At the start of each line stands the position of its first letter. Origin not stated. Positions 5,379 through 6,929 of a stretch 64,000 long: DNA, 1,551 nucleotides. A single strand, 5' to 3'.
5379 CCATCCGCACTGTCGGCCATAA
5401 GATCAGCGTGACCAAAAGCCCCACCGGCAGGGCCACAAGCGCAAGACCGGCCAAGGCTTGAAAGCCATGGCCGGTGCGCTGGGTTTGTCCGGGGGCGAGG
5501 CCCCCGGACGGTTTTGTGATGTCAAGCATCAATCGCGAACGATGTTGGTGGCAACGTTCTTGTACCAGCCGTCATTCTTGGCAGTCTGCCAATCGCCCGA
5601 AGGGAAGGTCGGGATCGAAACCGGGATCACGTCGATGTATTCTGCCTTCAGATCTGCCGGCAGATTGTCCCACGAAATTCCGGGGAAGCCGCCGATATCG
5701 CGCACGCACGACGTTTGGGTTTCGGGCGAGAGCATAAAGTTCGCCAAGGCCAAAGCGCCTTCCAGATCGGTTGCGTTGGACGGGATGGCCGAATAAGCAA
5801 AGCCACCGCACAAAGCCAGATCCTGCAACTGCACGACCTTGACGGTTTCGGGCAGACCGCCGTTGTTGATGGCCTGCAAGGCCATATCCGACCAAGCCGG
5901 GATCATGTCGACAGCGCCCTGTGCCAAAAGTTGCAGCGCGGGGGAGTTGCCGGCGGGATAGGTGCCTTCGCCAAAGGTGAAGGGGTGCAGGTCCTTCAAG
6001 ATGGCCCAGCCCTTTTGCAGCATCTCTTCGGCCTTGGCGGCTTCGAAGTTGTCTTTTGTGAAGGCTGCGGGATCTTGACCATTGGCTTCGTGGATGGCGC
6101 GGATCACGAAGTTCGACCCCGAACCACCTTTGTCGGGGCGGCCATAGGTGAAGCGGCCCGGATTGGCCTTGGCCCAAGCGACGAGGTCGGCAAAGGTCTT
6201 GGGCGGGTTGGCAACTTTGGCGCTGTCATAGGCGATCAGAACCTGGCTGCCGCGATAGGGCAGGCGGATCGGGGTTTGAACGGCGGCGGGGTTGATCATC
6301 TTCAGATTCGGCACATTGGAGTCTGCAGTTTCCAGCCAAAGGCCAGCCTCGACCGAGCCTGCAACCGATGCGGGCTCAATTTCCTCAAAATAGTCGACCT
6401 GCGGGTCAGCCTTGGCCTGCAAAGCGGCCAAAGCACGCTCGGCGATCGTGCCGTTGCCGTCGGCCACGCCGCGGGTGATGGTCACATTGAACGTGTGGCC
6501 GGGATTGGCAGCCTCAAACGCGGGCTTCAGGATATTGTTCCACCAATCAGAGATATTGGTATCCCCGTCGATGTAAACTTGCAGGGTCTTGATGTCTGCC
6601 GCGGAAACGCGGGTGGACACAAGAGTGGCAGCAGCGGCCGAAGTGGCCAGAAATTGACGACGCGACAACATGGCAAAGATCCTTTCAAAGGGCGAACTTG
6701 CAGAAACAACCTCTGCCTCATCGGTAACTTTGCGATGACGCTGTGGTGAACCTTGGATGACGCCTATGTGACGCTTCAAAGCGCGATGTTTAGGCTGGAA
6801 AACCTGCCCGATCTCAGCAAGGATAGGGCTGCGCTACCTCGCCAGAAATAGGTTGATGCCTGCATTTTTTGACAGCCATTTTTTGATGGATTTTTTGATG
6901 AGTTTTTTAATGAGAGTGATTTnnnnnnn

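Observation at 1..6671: Candidate uncharacterised organophosphate-scavenging system: PotABCD-like transporter, PHP hydrolase, convergent GDPD and EEP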

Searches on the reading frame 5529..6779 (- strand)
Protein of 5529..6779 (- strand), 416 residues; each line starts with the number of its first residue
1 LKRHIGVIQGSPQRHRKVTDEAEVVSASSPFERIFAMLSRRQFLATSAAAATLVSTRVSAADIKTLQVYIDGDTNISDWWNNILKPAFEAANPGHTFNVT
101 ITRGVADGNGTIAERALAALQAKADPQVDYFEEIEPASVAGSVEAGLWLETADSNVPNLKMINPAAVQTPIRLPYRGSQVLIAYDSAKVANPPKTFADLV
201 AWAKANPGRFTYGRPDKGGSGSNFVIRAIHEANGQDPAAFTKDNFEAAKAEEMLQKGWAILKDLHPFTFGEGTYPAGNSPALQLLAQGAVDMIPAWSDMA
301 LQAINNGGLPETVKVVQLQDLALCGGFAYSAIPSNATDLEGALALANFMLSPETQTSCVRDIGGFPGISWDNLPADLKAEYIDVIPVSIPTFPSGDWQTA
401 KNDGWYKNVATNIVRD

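Call 3: search_protein_families(library=pfam, proteins=[window:5529-6779:-])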
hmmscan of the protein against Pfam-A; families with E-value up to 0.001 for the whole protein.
window:5529-6779:- (416 aa): 5 families
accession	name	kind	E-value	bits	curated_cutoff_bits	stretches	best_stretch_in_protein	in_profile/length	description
PF13416.11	SBP_bac_8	-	4.9e-23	82.8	27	1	87-367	5-261/279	Bacterial extracellular solute-binding protein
PF01547.30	SBP_bac_1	-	7.7e-13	49.5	26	1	75-355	3-306/307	Bacterial extracellular solute-binding protein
PF13531.11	SBP_bac_11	-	0.00019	21.7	25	1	85-356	17-219/227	Bacterial extracellular solute-binding protein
PF03401.19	TctC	-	0.00035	20.6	27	0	188-235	85-131/274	Tripartite tricarboxylate transporter family receptor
PF10518.14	TAT_signal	-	0.00064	20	22.7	0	37-54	1-18/21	TAT (twin-arginine translocation) pathway signal sequence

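Call 4: search_protein_families(library=ncbifam, proteins=[window:5529-6779:-])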
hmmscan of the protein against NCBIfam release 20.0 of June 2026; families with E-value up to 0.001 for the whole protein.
window:5529-6779:- (416 aa): 2 families
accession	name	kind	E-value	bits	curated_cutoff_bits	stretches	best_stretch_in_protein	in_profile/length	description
NF008633.1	PRK11622.1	subfamily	1.2e-37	129.7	203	1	144-380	113-357/397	ABC transporter substrate-binding protein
NF011620.1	PRK15046.1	equivalog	4.6e-07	28.9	310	1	45-238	6-181/334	2-aminoethylphosphonate ABC transporter substrate-binding protein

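Call 16: find_homologous_proteins(query=window:5529-6671:-)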
Query window:5529-6671:- (380 aa): 1410 proteins with E <= 0.001 among 8000 candidates; the best 120 are listed.
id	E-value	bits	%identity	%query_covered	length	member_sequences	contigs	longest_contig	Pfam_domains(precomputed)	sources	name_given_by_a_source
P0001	5.0e-242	821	95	100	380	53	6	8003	PF13416.12,PF01547.31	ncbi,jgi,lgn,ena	jgi:putative spermidine/putrescine transport system substrate-binding protein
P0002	3.4e-241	818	95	100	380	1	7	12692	PF13416.12,PF01547.31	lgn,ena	-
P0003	9.1e-241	817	94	100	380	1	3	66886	PF13416.12,PF01547.31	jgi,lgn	-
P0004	2.5e-240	815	94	100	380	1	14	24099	PF13416.12,PF01547.31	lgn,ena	-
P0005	2.1e-228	776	89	100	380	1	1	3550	PF13416.12,PF01547.31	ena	-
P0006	2.8e-227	772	89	100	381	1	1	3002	PF13416.12,PF01547.31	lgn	-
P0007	4.0e-227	772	88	100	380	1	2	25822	PF13416.12,PF01547.31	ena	-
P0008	7.6e-226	768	89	100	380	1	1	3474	PF13416.12,PF01547.31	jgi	-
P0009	1.6e-225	767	88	100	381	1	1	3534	PF13416.12,PF01547.31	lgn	-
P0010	1.2e-224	764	88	100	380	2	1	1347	PF13416.12,PF01547.31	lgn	-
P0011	1.2e-223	760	87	100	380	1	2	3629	PF13416.12,PF01547.31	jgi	jgi:putative spermidine/putrescine transport system substrate-binding protein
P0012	4.6e-223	758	87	100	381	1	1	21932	PF13416.12,PF01547.31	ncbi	-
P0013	1.8e-221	753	86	100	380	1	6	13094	PF13416.12,PF01547.31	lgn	-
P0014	1.4e-220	750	87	100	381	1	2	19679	PF13416.12,PF01547.31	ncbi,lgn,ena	-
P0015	6.0e-220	748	87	100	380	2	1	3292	PF13416.12,PF01547.31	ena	-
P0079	2.8e-188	644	75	99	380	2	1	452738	PF13416.12,PF13343.12,PF01547.31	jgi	jgi:putative spermidine/putrescine transport system substrate-binding protein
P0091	6.6e-168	577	67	99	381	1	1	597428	PF13531.12,PF13416.12,PF01547.31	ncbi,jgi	jgi:putative spermidine/putrescine transport system substrate-binding protein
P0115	6.1e-136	472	57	100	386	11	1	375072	PF13531.12,PF13416.12,PF13343.12,PF01547.31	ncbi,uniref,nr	ncbi:extracellular solute-binding protein [Inquilinus sp. Marseille-Q2685]|uniref:extracellular solu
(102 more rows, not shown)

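Call 18: find_related_loci(query=A1, collection=genome_contigs, flank=10000)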
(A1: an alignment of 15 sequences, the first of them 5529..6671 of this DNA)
Query A1 (380 aa) in genome_contigs; peptide patterns used: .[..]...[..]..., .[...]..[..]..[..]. (x = any residue, [..] = any of these).
449 stretches matched a pattern; 350 encode a relative of the query (tblastn E <= 1e-3); the best 80 are kept; 80 distinct loci.
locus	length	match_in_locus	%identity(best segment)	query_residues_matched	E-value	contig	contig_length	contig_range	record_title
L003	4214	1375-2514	96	1-380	0e+0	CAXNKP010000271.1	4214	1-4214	MAG: Stagnihabitans sp. isolate MoH-02may19-288 genome assembly, contig: MoH-02may19-C55839, whole genome shotgun sequen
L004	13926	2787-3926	96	1-380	0e+0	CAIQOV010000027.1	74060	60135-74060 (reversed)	MAG: uncultured Rhodobacterales bacterium isolate Ja1_bin-3778 genome assembly, contig: bin-3778:27/55, whole genome sho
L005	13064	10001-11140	96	1-380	0e+0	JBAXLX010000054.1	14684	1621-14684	MAG: Pseudomonadota bacterium isolate ELA438 MAG438_54, whole genome shotgun sequence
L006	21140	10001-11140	95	1-380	0e+0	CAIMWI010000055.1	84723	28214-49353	MAG: uncultured Rhodobacterales bacterium isolate KT_bin-2949 genome assembly, contig: bin-2949:55/88, whole genome shot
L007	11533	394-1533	96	1-380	0e+0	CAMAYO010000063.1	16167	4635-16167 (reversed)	MAG: Pseudorhodobacter antarcticus isolate ME-09jul19-84 genome assembly, contig: ME-09jul19-C5143, whole genome shotgun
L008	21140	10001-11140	91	1-380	0e+0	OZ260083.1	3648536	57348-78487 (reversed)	MAG: uncultured Rhodobacteraceae bacterium isolate NI882-mx-bin04 genome assembly, chromosome: 1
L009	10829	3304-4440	88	1-379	0e+0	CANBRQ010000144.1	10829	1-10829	MAG: Rhodobacteraceae bacterium isolate JR-DAM-100519-181 genome assembly, contig: JR-DAM-100519-C8857, whole genome sho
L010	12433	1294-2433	87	1-379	0e+0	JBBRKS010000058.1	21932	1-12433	MAG: Rhodobacterales bacterium isolate La1_concoct.067 LA1C_C.067_k141_2448078L_21932_cov_12.0000, whole genome shotgun 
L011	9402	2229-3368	85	1-380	0e+0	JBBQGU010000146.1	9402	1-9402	MAG: Rhodobacterales bacterium isolate Co_metawrap_943 Cmw_943_k141_23592290_length_9402_cov_8.0000, whole genome shotgu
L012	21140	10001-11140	86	1-380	0e+0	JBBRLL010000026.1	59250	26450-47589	MAG: Rhodobacterales bacterium isolate La1_maxbin2.026 LA1C_X2.026_k141_990393L_59250_cov_20.9809, whole genome shotgun 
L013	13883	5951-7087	84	1-379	0e+0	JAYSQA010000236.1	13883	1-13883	MAG: Rhodobacterales bacterium isolate GFS_11617 GFS_11617_235, whole genome shotgun sequence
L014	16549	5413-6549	84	1-380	0e+0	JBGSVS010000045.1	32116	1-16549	MAG: Tabrizicola sp. isolate JTS-AC462 k141_4098828, whole genome shotgun sequence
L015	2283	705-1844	82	1-380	0e+0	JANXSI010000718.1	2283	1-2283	MAG: Devosia sp. isolate 337R_metabat_105_sub 337R_k141_1207487, whole genome shotgun sequence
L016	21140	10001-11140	80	1-380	0e+0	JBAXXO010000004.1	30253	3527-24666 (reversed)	MAG: Alphaproteobacteria bacterium isolate ELA741 MAG741_4, whole genome shotgun sequence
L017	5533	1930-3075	82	1-380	0e+0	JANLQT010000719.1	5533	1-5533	MAG: Rhodobacterales bacterium isolate OTE_38_metabat_14 OTE_38_k141_4598885, whole genome shotgun sequence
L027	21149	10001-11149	58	2-379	2e-143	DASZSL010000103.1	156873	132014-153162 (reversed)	MAG TPA_asm: Dongiaceae bacterium isolate SMAG_U6049 k141_732484, whole genome shotgun sequence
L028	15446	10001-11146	58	2-379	5e-142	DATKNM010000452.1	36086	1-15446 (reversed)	MAG TPA_asm: Candidatus Binatia bacterium isolate SMAG_U14737 k141_2126988, whole genome shotgun sequence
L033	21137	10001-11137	56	1-379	5e-137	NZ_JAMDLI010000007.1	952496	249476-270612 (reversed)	Pleomorphomonas sp. JP5 Scaffold_7, whole genome shotgun sequence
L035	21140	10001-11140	55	1-379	3e-136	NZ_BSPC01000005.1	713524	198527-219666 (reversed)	Labrys miyagiensis strain NBRC 101365 sequence005, whole genome shotgun sequence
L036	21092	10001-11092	58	17-380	6e-136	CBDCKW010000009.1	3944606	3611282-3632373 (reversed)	MAG: Truepera sp. isolate d29c2d1a-40d0-4f4a-a265-74dafcd76d26 genome assembly, contig: chromosome_2, whole genome shotg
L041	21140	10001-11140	56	1-379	2e-133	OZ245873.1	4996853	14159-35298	MAG: Kaistia sp. isolate 50ed00f3-3914-4398-af31-d3df9f367197 genome assembly, chromosome: 1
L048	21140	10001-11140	54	2-379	3e-131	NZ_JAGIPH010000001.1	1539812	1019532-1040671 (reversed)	Neorhizobium galegae strain DS1499 Ga0451188_01, whole genome shotgun sequence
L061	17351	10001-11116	54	8-380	2e-129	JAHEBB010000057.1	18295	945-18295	MAG: Trueperaceae bacterium isolate Ww127 NODE_5810_length_18295_cov_5.063717, whole genome shotgun sequence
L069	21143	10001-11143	53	1-379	3e-128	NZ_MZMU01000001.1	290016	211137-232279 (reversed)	Rhizobium leguminosarum strain Tri-43 NODE_9, whole genome shotgun sequence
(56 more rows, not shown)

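Call 20: search_solved_structures(query=A1, max_evalue=0.01)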
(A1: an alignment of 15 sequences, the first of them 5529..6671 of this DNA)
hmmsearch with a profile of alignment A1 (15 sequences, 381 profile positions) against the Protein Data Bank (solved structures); distinct sequences matched with E-value up to 0.01: 7.
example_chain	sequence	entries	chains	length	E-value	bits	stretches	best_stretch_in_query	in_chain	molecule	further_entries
1pot_A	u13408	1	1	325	8.7e-05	25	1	295-332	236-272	SPERMIDINE/PUTRESCINE-BINDING PROTEIN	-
1poy_1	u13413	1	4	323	9.2e-05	24.9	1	295-332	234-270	SPERMIDINE/PUTRESCINE-BINDING PROTEIN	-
8y5h_E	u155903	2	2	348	0.0001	24.8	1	295-332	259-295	Spermidine/putrescine-binding periplasmic protein | Putrescine-binding periplasmic protein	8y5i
3ttk_A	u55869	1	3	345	0.00011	24.6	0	290-331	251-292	Polyamine transport protein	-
3ttm_A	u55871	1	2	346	0.00011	24.6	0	290-331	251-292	Polyamine transport protein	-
4i1d_A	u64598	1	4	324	0.00055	22.4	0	105-174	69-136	ABC transporter substrate-binding protein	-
8xba_A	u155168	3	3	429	0.0093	18.3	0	12-157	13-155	XylA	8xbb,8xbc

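Call 38: search_protein_families(library=pfam, proteins=[L048:14111-14953:-, L069:13999-14919:+, L033:15189-16052:+, L041:14757-15680:-, L061:9173-9931:+, L069:8430-9302:+, L069:9309-9962:-, L048:9106-9579:-, L027:13831-15183:+, L035:14902-16440:+], max_evalue=0.001)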
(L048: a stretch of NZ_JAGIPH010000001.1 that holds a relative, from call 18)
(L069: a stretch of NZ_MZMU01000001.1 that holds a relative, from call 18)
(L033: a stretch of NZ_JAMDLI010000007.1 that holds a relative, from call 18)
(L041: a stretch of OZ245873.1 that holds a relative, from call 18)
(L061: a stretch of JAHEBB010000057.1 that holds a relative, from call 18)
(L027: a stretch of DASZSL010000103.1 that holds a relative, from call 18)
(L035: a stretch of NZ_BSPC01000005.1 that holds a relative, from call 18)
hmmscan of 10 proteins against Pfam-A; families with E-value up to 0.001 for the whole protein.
L048:14111-14953:- (280 aa): 1 family
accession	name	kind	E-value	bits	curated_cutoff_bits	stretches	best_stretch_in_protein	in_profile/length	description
PF00459.30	Inositol_P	-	1.4e-48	166.2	27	1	27-274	10-262/271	Inositol monophosphatase family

L069:13999-14919:+ (306 aa): 0 families

L033:15189-16052:+ (287 aa): 0 families

L041:14757-15680:- (307 aa): 1 family
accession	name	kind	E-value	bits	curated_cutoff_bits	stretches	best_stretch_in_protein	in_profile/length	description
PF00459.30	Inositol_P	-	4.6e-52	177.6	27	1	58-304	15-267/271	Inositol monophosphatase family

L061:9173-9931:+ (252 aa): 1 family
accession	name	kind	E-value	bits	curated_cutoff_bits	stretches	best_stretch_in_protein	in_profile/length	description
PF13653.12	GDPD_2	-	4.8e-05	24.1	27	1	207-242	1-30/30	Glycerophosphoryl diester phosphodiesterase family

L069:8430-9302:+ (290 aa): 4 families
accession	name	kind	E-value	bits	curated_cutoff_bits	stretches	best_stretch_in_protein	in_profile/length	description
PF03466.25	LysR_substrate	-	4.4e-36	124.7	28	1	87-288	4-208/209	LysR substrate binding domain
PF00126.33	HTH_1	-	1.4e-19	70.2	26.6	1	5-61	3-59/60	Bacterial regulatory helix-turn-helix protein, lysR family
PF13412.12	HTH_24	-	0.00053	19.9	21.9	0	15-42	17-44/48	Winged helix-turn-helix DNA-binding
PF13404.12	HTH_AsnC-type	-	0.00054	20.2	27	0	15-40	17-42/42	AsnC-type helix-turn-helix domain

L069:9309-9962:- (217 aa): 1 family
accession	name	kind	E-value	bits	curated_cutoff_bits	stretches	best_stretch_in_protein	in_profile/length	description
PF01625.27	PMSR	-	1.9e-55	187.8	23.7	1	54-200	2-152/153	Peptide methionine sulfoxide reductase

L048:9106-9579:- (157 aa): 1 family
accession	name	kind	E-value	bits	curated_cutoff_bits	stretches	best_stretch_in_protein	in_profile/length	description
PF01584.24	CheW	-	1.7e-33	115.6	23.5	1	14-147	2-136/138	CheW-like domain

L027:13831-15183:+ (450 aa): 0 families

L035:14902-16440:+ (512 aa): 1 family
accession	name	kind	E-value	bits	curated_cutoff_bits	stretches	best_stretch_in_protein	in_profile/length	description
PF07690.21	MFS_1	-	2.2e-42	145.7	33.4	1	131-456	7-344/347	Major Facilitator Superfamily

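Call 40: search_protein_families(library=ncbifam, proteins=[L048:14111-14953:-, L041:14757-15680:-, L041:13909-14796:+, L061:9173-9931:+, L028:14049-15143:+, L036:13902-15272:-], max_evalue=0.00001)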
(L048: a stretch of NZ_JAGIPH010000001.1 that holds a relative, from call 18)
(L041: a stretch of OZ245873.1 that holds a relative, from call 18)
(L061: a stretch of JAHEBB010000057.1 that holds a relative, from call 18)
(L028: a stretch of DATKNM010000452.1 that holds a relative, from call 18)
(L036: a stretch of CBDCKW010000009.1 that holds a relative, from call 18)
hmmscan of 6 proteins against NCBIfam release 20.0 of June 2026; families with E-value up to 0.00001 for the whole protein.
L048:14111-14953:- (280 aa): 6 families
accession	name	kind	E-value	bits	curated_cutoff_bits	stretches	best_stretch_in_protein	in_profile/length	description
NF008027.1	PRK10757.1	equivalog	1e-45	155.8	332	1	29-267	11-246/267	inositol-1-monophosphatase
TIGR02067.1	his_9_HisN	equivalog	1.5e-36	126.2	275.15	1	25-275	4-248/252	histidinol-phosphatase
NF009321.0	PRK12676.1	equivalog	1.7e-35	122.4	264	1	45-262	30-239/264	bifunctional fructose-bisphosphatase/inositol-phosphate phosphatase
TIGR01331.1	bisphos_cysQ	equivalog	1.2e-18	67.7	228.8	1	28-257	7-232/250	3'(2'),5'-bisphosphate nucleotidase CysQ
NF010678.0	PRK14076.1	equivalog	5.9e-18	65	493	1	59-263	43-262/570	bifunctional NADP phosphatase/NAD kinase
NF008182.0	PRK10931.1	equivalog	1.1e-08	34.5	379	1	27-151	6-131/246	3'(2'),5'-bisphosphate nucleotidase CysQ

L041:14757-15680:- (307 aa): 7 families
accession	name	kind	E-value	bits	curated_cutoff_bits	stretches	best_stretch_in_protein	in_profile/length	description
NF008027.1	PRK10757.1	equivalog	2.6e-42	144.6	332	1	77-295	32-249/267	inositol-1-monophosphatase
TIGR02067.1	his_9_HisN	equivalog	5.1e-42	144.1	275.15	1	73-302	24-250/252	histidinol-phosphatase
NF009321.0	PRK12676.1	equivalog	4.9e-36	124.1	264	1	57-283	15-235/264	bifunctional fructose-bisphosphatase/inositol-phosphate phosphatase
TIGR01331.1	bisphos_cysQ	equivalog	2.5e-22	79.7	228.8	1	86-279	36-229/250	3'(2'),5'-bisphosphate nucleotidase CysQ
NF010678.0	PRK14076.1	equivalog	5.3e-16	58.6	493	1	122-306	81-286/570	bifunctional NADP phosphatase/NAD kinase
NF008182.0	PRK10931.1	equivalog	4.2e-09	35.8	379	1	79-177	31-132/246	3'(2'),5'-bisphosphate nucleotidase CysQ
TIGR01330.1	bisphos_HAL2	equivalog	1e-08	34.4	267.05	1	117-170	128-181/359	3'(2'),5'-bisphosphate nucleotidase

L041:13909-14796:+ (295 aa): 1 family
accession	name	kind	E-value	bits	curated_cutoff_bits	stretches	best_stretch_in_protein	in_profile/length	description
NF006989.0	PRK09454.1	equivalog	9.4e-11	41.5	264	1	57-185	41-170/251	glycerophosphodiester phosphodiesterase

L061:9173-9931:+ (252 aa): 0 families

L028:14049-15143:+ (364 aa): 0 families

L036:13902-15272:- (456 aa): 4 families
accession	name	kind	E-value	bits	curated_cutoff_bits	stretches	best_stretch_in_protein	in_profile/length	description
NF038032.1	CehA_McbA_metalo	domain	1.2e-70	238.5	80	1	147-443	1-314/315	CehA/McbA family metallohydrolase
NF041577.1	nside_bi_sphtase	equivalog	2.5e-08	33.4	400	1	151-213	4-67/276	3',5'-nucleoside bisphosphate phosphatase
NF047791.1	RNaseRnm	equivalog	9.1e-07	28.4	375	1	152-214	4-69/275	RNase RNM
NF045780.1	TrlF_fam_ATP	equivalog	4.8e-06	25.6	350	1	145-216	2-86/944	TrlF family AAA-like ATPase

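Call 42: search_dna_similar(query=window:5529-6671:-, collection=plasmids, mode=protein, max_evalue=1e-40, max_rows=40)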
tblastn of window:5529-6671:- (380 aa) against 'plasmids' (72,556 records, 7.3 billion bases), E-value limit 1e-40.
Records with a match: 118; places in all: 118; records where one place covers at least 80% of the query: 118.
Best place of each record, by identity: <60% 118.
By first word of the organism name: Rhizobium 96; Agrobacterium 8; Ketogulonicigenium 4; Sinorhizobium 2; Haematobacter 1; Ciceribacter 1; Roseinatronobacter 1; Alloyangia 1; Ensifer 1; Allorhizobium 1; and 2 more.
By predicted mobility (MOB-suite, as given by PLSDB): non-mobilizable 85; conjugative 32; mobilizable 1.
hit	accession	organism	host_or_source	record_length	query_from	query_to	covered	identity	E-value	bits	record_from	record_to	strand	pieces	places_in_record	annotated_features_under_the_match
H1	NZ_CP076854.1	Rhizobium sp. WYJ-E13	Curcuma wenyujin Y.H. Chen et C. ...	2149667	29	379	92%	54.6%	4e-113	369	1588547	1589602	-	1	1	none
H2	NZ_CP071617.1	Rhizobium bangladeshense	lentil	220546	29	379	92%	54.4%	7e-113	369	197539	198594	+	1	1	extracellular solute-binding protein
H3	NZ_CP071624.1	Rhizobium bangladeshense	lentil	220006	29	379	92%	54.4%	1e-112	368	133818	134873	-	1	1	extracellular solute-binding protein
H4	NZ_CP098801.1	Rhizobium anhuiense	Trifolium dubium,Cell culture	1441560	29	379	92%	54.1%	3e-110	361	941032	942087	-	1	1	record has no annotation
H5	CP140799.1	Rhizobium beringeri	Trifolium pratense,whole organism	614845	29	379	92%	53.9%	7e-111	363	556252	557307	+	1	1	extracellular solute-binding protein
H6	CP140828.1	Rhizobium beringeri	Trifolium pratense,whole organism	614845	29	379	92%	53.9%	7e-111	363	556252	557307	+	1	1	extracellular solute-binding protein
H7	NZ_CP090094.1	Rhizobium leguminosarum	Galega,Cell culture,Plant nodule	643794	29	379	92%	53.9%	7e-111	363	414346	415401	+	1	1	extracellular solute-binding protein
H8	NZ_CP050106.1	Rhizobium leguminosarum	Trifolium repens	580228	29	379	92%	53.8%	2e-111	364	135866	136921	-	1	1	extracellular solute-binding protein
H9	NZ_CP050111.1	Rhizobium leguminosarum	Trifolium repens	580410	29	379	92%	53.8%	2e-111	364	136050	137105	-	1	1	extracellular solute-binding protein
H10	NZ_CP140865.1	Rhizobium leguminosarum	Trifolium pratense,whole organism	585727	29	379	92%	53.8%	2e-111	364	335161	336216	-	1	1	extracellular solute-binding protein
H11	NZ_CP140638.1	Rhizobium indigoferae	Indigofera amblyantha,Pure culture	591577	29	379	92%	53.8%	2e-111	364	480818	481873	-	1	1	extracellular solute-binding protein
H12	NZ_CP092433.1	Rhizobium sp. K102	Phaseolus vulgaris,Cell culture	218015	28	379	93%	53.7%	2e-111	364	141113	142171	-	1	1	extracellular solute-binding protein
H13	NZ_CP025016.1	Rhizobium leguminosarum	Lotus corniculatus,Bacteria culture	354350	29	379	92%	53.8%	2e-111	364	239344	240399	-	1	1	extracellular solute-binding protein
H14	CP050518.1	Rhizobium leguminosarum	Trifolium repens,cell culture,root ...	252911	29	379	92%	53.8%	5e-111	363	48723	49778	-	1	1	extracellular solute-binding protein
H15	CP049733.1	Rhizobium leguminosarum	Pisum sativum,Pisum sativum nodules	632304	29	379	92%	53.8%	9e-111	362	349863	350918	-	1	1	ABC transporter substrate-binding protein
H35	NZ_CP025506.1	Rhizobium leguminosarum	Pisum sativum,pea nodule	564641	29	379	92%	53.5%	2e-110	362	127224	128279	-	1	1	extracellular solute-binding protein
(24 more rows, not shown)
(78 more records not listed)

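Call 43: get_annotated_region(hit=H35, flank=6000)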
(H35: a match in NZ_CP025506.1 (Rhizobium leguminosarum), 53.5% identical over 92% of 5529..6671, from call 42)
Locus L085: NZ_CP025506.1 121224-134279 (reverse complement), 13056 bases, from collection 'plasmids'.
description: Rhizobium leguminosarum bv. viciae strain UPM791 plasmid pRlvE, complete sequence
organism: Rhizobium leguminosarum (NCBI taxid 387)
taxonomy: Bacteria; Pseudomonadota; Alphaproteobacteria; Hyphomicrobiales; Rhizobiaceae; Rhizobium; Rhizobium leguminosarum
host: -; source: Pisum sativum,pea nodule; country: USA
typing (MOB-suite, as given by PLSDB): non-mobilizable; replicon rep_cluster_841
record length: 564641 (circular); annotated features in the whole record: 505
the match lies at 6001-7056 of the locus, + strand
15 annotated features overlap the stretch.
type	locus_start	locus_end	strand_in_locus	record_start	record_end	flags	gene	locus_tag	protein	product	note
CDS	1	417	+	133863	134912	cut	-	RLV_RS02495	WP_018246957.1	ABC transporter permease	-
CDS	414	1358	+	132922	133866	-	-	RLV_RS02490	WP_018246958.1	ABC transporter permease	-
CDS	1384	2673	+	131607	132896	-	-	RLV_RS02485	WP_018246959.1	amidohydrolase family protein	-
CDS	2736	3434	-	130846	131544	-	-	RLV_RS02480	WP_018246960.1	ribonuclease activity regulator RraA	-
CDS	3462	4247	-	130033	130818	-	-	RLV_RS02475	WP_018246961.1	SDR family oxidoreductase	-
CDS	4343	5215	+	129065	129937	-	-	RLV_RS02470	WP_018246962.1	LysR family transcriptional regulator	-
CDS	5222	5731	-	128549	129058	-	msrA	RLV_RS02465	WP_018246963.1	peptide-methionine (S)-S-oxide reductase MsrA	GO:0030091 - protein repair [Evidence IEA]; GO:0006979 - response to oxidative stress [Evidence IEA]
CDS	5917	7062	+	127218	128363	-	-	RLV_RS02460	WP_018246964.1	extracellular solute-binding protein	-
CDS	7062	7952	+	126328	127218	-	-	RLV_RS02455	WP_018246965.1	ABC transporter permease subunit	GO:0055085 - transmembrane transport [Evidence IEA]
CDS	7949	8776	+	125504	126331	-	-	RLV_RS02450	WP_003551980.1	ABC transporter permease subunit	GO:0055085 - transmembrane transport [Evidence IEA]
CDS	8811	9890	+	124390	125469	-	-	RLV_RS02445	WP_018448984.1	ABC transporter ATP-binding protein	-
CDS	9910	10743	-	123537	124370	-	-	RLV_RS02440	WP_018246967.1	inositol monophosphatase family protein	GO:0006020 - inositol metabolic process [Evidence IEA]; GO:0046855 - obsolete inositol phosphate dephosphorylation ...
CDS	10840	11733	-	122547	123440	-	-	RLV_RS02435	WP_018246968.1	ribokinase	-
CDS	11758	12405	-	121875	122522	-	-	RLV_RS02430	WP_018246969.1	TenA family protein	-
CDS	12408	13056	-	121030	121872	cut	-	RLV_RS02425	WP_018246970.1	BtpA/SgcQ family protein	-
